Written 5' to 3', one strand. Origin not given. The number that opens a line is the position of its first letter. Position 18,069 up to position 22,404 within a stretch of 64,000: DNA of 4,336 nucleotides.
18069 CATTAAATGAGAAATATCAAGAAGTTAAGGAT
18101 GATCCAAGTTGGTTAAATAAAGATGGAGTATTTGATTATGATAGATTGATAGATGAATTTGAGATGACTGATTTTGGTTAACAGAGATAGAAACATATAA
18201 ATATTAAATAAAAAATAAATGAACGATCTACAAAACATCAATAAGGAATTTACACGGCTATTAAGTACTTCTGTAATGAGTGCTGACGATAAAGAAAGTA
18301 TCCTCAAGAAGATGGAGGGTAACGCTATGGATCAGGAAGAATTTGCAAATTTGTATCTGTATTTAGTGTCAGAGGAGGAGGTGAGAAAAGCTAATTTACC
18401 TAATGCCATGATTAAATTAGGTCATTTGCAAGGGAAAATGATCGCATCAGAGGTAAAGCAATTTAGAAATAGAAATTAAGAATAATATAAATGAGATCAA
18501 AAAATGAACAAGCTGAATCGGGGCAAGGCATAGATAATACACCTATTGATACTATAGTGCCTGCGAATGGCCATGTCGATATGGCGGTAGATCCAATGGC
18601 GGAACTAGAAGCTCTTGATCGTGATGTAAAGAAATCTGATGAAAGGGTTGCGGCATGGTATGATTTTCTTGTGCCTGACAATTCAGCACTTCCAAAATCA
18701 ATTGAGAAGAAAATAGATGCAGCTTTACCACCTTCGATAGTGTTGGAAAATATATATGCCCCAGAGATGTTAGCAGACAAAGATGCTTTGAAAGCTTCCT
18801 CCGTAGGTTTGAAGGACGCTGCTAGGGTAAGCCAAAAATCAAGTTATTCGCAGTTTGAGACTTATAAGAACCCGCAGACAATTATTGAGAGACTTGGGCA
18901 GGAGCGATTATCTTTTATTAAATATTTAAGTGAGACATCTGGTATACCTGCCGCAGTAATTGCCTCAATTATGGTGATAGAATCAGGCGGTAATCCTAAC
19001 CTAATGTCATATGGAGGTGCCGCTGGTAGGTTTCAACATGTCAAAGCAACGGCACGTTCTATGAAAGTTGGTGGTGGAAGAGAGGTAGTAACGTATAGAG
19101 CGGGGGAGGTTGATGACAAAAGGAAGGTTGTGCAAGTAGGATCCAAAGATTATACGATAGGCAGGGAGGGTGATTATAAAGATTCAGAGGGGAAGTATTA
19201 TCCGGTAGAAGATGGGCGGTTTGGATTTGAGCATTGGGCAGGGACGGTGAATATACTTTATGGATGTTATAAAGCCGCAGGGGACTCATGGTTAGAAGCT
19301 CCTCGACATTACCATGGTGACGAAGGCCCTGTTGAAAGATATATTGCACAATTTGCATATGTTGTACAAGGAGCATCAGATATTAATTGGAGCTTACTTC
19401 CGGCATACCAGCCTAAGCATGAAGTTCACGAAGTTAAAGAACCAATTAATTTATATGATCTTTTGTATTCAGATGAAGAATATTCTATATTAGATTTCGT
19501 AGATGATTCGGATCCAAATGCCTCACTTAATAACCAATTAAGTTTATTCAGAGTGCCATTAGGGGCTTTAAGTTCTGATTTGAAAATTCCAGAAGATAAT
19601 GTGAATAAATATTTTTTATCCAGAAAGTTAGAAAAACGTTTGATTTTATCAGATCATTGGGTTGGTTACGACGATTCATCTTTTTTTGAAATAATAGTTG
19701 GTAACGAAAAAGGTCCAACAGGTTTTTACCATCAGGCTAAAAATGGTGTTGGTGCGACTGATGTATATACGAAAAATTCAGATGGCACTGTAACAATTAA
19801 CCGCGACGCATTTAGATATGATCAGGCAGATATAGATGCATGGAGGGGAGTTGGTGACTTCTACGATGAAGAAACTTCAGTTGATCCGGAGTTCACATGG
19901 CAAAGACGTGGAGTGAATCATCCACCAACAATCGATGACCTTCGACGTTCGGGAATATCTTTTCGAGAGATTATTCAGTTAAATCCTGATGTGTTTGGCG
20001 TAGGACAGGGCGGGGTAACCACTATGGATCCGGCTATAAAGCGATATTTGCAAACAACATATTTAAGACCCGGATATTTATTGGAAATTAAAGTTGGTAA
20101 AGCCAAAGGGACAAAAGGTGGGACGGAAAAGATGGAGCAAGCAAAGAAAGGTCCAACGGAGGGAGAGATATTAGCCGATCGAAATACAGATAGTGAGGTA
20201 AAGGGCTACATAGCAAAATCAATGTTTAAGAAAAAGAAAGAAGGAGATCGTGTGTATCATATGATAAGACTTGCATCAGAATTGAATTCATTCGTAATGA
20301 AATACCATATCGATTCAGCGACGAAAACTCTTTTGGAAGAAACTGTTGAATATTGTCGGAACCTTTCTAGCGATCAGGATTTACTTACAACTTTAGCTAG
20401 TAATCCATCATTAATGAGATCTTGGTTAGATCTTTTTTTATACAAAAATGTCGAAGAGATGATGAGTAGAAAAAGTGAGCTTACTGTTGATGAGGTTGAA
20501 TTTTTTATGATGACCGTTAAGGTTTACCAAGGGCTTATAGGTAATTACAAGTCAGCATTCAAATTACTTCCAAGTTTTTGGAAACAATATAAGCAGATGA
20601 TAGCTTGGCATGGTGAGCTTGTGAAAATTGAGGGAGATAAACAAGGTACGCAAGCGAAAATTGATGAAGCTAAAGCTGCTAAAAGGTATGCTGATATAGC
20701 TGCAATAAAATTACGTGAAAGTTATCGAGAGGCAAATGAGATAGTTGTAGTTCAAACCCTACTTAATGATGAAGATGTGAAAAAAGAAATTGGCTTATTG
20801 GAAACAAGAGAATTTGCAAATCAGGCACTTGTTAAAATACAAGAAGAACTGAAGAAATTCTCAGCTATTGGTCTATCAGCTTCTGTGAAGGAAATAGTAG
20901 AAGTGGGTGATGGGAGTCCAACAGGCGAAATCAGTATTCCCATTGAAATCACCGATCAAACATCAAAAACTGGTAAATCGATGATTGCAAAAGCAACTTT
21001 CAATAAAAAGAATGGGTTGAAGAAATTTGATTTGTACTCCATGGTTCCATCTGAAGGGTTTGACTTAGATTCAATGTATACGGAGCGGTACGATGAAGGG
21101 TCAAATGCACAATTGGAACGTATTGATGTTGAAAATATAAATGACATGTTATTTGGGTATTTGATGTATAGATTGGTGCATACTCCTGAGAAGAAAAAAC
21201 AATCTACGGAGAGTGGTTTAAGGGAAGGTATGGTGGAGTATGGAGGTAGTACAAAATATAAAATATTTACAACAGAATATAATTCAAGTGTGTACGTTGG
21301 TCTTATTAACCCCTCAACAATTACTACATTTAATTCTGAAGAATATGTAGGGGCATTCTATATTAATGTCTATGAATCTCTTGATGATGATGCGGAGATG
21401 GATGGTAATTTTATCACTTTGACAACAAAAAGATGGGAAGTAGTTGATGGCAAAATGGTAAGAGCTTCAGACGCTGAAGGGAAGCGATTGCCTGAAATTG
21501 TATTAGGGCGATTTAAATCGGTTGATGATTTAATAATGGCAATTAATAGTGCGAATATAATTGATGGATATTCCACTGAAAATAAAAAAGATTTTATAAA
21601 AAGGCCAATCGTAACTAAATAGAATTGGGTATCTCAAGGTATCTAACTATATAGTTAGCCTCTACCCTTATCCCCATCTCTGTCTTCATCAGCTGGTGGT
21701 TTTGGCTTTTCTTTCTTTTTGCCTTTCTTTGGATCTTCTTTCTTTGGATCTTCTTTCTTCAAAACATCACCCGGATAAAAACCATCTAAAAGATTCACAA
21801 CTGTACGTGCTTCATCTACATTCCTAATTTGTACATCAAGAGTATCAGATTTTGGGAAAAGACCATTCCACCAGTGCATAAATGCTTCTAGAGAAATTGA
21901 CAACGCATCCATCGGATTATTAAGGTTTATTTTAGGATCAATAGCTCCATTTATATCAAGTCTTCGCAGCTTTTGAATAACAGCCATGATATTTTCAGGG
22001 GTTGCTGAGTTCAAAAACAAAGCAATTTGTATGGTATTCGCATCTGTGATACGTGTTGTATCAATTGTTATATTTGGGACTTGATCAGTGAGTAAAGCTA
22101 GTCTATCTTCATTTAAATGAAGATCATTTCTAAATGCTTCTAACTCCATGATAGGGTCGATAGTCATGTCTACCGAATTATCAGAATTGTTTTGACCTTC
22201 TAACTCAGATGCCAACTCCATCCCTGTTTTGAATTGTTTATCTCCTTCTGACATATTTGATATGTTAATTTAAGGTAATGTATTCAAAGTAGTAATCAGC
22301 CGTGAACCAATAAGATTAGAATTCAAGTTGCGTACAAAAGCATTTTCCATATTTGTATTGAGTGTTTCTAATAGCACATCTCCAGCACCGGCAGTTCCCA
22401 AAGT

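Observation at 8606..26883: An 18.3-kb cluster of giant orphan membrane proteins with a single muralytic module: candidate undescribed envelope-spanning, cell-contact or export system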

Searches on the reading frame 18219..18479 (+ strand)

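Call 3: search_protein_families(library=pfam, proteins=[window:18219-18479:+], max_evalue=0.1)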
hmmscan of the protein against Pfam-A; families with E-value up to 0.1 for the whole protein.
window:18219-18479:+ (86 aa): 0 families

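Call 11: search_protein_families(library=phrogs, proteins=[window:18219-18479:+], max_evalue=0.1)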
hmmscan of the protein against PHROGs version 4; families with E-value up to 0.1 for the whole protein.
window:18219-18479:+ (86 aa): 1 family
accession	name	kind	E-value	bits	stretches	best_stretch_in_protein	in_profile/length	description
phrog_23717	-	unknown function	0.077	14.6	0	12-37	35-60/84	-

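Call 12: search_protein_families(library=ncbifam, proteins=[window:18219-18479:+], max_evalue=0.1)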
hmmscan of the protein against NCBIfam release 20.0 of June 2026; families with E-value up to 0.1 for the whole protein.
window:18219-18479:+ (86 aa): 1 family
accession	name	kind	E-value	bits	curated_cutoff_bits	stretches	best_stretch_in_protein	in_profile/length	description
TIGR01145.1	ATP_synt_delta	equivalog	0.02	15.2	57.5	1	4-53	32-80/172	ATP synthase F1 subunit delta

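Call 34: search_protein_families(library=padloc, proteins=[window:18219-18479:+], max_evalue=0.1)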
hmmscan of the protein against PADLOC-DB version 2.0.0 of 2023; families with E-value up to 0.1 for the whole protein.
window:18219-18479:+ (86 aa): 0 families

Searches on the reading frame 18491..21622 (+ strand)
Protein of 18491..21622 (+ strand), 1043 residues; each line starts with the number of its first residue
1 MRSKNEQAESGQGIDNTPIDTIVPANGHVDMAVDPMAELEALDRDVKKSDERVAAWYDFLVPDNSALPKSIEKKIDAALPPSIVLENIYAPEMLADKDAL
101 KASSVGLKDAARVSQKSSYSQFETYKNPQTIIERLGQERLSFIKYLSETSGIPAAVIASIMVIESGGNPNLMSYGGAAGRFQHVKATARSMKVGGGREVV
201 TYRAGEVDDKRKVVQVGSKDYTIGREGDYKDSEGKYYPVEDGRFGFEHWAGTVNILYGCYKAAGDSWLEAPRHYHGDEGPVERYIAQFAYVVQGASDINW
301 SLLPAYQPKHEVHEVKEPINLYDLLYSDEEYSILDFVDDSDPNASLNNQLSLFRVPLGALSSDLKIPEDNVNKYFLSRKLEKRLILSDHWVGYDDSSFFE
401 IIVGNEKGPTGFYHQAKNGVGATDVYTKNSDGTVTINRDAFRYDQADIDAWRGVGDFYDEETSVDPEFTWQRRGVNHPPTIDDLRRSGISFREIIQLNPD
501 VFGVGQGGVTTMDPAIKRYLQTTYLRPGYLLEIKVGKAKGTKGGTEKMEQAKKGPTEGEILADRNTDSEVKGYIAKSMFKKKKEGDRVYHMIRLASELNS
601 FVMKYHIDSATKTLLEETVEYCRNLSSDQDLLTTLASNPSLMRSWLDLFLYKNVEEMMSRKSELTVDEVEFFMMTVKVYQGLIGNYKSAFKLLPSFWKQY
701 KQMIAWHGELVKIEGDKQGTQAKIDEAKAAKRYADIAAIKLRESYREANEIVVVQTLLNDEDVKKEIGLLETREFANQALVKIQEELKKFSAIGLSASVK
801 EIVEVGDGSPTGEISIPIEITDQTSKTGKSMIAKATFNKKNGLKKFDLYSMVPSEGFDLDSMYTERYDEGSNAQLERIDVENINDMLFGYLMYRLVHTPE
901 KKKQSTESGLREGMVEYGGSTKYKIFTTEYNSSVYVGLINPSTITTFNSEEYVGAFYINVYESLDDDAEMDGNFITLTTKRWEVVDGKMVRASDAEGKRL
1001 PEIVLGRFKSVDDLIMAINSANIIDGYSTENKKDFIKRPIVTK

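Call 3: search_protein_families(library=pfam, proteins=[window:18491-21622:+], max_evalue=0.1)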
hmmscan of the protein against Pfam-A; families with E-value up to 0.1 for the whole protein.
window:18491-21622:+ (1043 aa): 1 family
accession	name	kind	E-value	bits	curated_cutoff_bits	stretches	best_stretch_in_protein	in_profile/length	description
PF01464.25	SLT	-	3.3e-05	23.9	21.3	1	143-193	3-53/117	Transglycosylase SLT domain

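Call 11: search_protein_families(library=phrogs, proteins=[window:18491-21622:+], max_evalue=0.1)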
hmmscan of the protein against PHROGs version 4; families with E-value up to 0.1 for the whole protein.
window:18491-21622:+ (1043 aa): 6 families
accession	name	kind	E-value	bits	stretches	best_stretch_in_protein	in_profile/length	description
phrog_2013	-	tail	9.3e-08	32.3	1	141-191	470-520/657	lytic tail protein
phrog_4067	-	other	7.3e-05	22.3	1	111-193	646-727/980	transglycosylase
phrog_342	-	head and packaging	0.0012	17.9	1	144-192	20-68/1235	internal virion protein with endolysin domain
phrog_13449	-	other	0.011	16.2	1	143-193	11-61/269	transglycosylase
phrog_28504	-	tail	0.021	14.5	1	142-196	236-290/597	lytic tail fiber protein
phrog_12507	-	other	0.083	13.8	0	142-189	13-60/260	transglycosylase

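Call 12: search_protein_families(library=ncbifam, proteins=[window:18491-21622:+], max_evalue=0.1)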
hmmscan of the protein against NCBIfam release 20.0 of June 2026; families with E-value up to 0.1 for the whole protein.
window:18491-21622:+ (1043 aa): 2 families
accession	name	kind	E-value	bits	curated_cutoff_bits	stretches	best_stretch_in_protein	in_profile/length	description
NF012014.0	PRK15470.1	equivalog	0.0024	17.5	233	1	147-188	47-87/203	membrane-bound lytic murein transglycosylase EmtA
NF008670.0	PRK11671.1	equivalog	0.0055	15.9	375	1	135-188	188-241/359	membrane-bound lytic murein transglycosylase MltC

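Call 17: find_homologous_proteins(query=window:18491-21622:+, max_evalue=0.001)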
Query window:18491-21622:+ (1043 aa): 1 proteins with E <= 0.001 among 8000 candidates.
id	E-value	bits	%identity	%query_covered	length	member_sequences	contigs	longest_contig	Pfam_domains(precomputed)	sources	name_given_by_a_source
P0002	0.0e+0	2358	100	100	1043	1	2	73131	-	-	-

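Call 18: search_solved_structures(query=window:18491-21622:+, max_evalue=1, show_alignments=2)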
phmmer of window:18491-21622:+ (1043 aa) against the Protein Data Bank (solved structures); distinct sequences matched with E-value up to 1: 7.
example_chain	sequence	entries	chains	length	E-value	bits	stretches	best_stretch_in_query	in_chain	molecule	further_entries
3t36_A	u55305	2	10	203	0.11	13.8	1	147-188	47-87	Endo-type membrane-bound lytic murein transglycosylase A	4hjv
6gi4_B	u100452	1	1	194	0.14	13.4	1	149-188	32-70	Endo-type membrane-bound lytic murein transglycosylase A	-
2y8p_A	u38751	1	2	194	0.14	13.4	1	149-188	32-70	ENDO-TYPE MEMBRANE-BOUND LYTIC MUREIN TRANSGLYCOSYLASE A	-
6ghz_B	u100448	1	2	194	0.14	13.4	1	149-188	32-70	Endo-type membrane-bound lytic murein transglycosylase A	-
4hjy_A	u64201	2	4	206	0.34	12.2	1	148-188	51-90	Endo-type membrane-bound lytic murein transglycosylase A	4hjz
6gi3_B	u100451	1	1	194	0.37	12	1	149-188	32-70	Endo-type membrane-bound lytic murein transglycosylase A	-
6ghy_B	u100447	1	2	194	0.37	12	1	149-188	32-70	Endo-type membrane-bound lytic murein transglycosylase A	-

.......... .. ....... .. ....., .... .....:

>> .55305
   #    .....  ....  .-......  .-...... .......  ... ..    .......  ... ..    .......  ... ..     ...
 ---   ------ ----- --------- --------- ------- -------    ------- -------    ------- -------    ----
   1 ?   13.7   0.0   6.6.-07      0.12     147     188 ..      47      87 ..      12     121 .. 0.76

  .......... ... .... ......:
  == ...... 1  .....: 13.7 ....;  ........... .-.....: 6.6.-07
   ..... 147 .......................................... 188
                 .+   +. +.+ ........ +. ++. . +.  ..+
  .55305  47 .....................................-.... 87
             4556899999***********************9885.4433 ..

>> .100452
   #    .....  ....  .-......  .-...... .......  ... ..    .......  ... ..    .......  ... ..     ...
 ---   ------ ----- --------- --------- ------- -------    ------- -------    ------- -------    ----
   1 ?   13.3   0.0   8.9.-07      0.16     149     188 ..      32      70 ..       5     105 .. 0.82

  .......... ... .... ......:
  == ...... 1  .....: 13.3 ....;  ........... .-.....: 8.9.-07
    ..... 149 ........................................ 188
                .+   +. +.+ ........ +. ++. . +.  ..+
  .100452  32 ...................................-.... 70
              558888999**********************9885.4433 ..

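Call 24: find_related_loci(query=window:18491-21622:+, collection=viral_contigs, flank=10000)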
Query window:18491-21622:+ (1043 aa) in viral_contigs; peptide patterns used: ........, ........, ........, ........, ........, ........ (x = any residue, [..] = any of these).
2 stretches matched a pattern, but none encodes a relative of the query by tblastn (E <= 1e-3).

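Call 34: search_protein_families(library=padloc, proteins=[window:18491-21622:+], max_evalue=0.1)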
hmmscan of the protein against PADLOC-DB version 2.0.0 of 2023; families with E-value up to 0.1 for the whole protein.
window:18491-21622:+ (1043 aa): 0 families

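Call 84: search_solved_structures(query=A8, max_evalue=1)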
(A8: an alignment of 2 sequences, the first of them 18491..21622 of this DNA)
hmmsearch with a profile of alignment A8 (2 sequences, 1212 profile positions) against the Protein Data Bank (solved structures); distinct sequences matched with E-value up to 1: 9.
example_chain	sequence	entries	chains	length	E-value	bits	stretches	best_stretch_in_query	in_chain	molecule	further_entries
6gi4_B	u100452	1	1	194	0.045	14.6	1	192-234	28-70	Endo-type membrane-bound lytic murein transglycosylase A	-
3wz0_C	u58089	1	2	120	0.048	14.5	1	981-1055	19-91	Ribonuclease P protein component 2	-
3t36_A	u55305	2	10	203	0.048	14.5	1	192-234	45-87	Endo-type membrane-bound lytic murein transglycosylase A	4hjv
2y8p_A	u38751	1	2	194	0.049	14.5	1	192-234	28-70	ENDO-TYPE MEMBRANE-BOUND LYTIC MUREIN TRANSGLYCOSYLASE A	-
6ghz_B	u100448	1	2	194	0.049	14.5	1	192-234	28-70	Endo-type membrane-bound lytic murein transglycosylase A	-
9vi7_A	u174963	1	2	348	0.095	13.5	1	186-236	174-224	lytic transglycosylase c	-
6gi3_B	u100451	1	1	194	0.24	12.2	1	192-234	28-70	Endo-type membrane-bound lytic murein transglycosylase A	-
6ghy_B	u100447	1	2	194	0.28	11.9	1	192-234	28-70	Endo-type membrane-bound lytic murein transglycosylase A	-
4hjy_A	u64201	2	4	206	0.3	11.8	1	192-234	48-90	Endo-type membrane-bound lytic murein transglycosylase A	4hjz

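Call 108: search_dna_similar(query=window:18491-21622:+, collection=phages, mode=protein, max_evalue=0.001, max_rows=10)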
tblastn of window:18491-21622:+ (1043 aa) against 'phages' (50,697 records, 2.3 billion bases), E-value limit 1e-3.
No match.

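Call 111: search_dna_similar(query=window:18491-21622:+, collection=plasmids, mode=protein, max_evalue=0.001, max_rows=10)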
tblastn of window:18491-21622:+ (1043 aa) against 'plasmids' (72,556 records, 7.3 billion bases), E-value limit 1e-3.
No match.

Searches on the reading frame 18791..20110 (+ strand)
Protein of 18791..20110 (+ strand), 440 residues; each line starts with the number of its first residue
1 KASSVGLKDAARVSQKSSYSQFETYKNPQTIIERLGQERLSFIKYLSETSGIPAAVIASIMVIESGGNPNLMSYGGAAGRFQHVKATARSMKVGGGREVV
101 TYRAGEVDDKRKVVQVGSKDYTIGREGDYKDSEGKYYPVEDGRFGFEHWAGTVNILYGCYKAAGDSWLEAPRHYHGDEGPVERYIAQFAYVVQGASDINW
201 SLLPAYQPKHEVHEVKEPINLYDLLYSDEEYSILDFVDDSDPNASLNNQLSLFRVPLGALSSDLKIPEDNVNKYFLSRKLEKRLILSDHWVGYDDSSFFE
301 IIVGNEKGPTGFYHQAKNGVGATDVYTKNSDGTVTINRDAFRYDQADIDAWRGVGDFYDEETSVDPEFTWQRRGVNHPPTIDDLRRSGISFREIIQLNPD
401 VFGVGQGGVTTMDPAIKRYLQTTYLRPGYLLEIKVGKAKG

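Call 123: search_solved_structures(query=A6, max_evalue=1, show_alignments=1)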
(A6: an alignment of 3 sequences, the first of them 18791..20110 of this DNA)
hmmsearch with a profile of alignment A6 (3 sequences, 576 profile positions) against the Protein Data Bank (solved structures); distinct sequences matched with E-value up to 1: 18.
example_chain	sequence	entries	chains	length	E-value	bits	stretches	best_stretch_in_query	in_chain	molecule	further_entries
9vi7_A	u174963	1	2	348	0.0067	18.4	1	157-208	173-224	lytic transglycosylase c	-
4mxm_A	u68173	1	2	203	0.11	14.3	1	102-179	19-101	Transcriptional regulator I2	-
4mo7_A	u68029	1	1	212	0.11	14.3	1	102-179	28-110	Transcriptional regulator I2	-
4c5f_A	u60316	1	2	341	0.23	13.3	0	158-208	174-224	MEMBRANE-BOUND LYTIC MUREIN TRANSGLYCOSYLASE C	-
3t36_A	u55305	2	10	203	0.4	12.5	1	166-206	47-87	Endo-type membrane-bound lytic murein transglycosylase A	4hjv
2y8p_A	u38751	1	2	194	0.41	12.5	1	166-206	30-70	ENDO-TYPE MEMBRANE-BOUND LYTIC MUREIN TRANSGLYCOSYLASE A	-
6ghz_B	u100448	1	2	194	0.41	12.5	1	166-206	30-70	Endo-type membrane-bound lytic murein transglycosylase A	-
6gi3_B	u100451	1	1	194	0.66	11.8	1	166-206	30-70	Endo-type membrane-bound lytic murein transglycosylase A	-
6gi4_B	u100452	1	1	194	0.84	11.5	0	166-206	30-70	Endo-type membrane-bound lytic murein transglycosylase A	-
6c7y_A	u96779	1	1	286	0.85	11.5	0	225-282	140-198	Tyrosine-protein kinase JAK1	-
3eyg_A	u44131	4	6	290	0.87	11.4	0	225-282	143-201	Tyrosine-protein kinase | Tyrosine-protein kinase JAK1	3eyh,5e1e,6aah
6tpe_A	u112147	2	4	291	0.87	11.4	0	225-282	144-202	Tyrosine-protein kinase JAK1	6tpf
6ggh_A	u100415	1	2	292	0.88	11.4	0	225-282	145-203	Tyrosine-protein kinase JAK1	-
10pi_A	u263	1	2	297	0.9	11.4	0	225-282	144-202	Tyrosine-protein kinase JAK1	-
6elr_A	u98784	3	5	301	0.92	11.4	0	225-282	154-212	Tyrosine-Protein Kinase JAK1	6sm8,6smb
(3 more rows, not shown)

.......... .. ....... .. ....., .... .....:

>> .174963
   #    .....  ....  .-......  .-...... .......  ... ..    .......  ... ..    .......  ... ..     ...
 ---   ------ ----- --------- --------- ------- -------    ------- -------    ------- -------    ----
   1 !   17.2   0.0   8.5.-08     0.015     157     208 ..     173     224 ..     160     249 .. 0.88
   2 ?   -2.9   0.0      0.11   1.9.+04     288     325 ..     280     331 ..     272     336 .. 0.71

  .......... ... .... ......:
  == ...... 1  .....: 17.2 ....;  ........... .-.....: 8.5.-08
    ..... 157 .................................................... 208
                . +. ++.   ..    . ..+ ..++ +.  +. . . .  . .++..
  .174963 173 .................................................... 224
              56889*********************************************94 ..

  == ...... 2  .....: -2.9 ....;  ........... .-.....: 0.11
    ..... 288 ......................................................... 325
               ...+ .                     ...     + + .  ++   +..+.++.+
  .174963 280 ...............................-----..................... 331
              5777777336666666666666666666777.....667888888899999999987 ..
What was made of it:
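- On SLT / family-1 lytic transglycosylase domain (PF01464): A three-sequence family profile hits MltC (9vi7) at E 0.0067 (call 123).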

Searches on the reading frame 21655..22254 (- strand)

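Call 3: search_protein_families(library=pfam, proteins=[window:21655-22254:-], max_evalue=0.1)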
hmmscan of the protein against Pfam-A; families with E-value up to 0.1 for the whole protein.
window:21655-22254:- (199 aa): 0 families

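Call 11: search_protein_families(library=phrogs, proteins=[window:21655-22254:-], max_evalue=0.1)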
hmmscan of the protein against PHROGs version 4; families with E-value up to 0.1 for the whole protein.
window:21655-22254:- (199 aa): 1 family
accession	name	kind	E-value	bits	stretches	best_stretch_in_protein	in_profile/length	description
phrog_9462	-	unknown function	0.061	14.8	1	166-190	54-78/120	-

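Call 12: search_protein_families(library=ncbifam, proteins=[window:21655-22254:-], max_evalue=0.1)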
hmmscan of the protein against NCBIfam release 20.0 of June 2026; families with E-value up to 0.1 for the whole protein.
window:21655-22254:- (199 aa): 0 families

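Call 34: search_protein_families(library=padloc, proteins=[window:21655-22254:-], max_evalue=0.1)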
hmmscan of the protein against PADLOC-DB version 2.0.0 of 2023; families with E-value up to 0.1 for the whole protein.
window:21655-22254:- (199 aa): 0 families
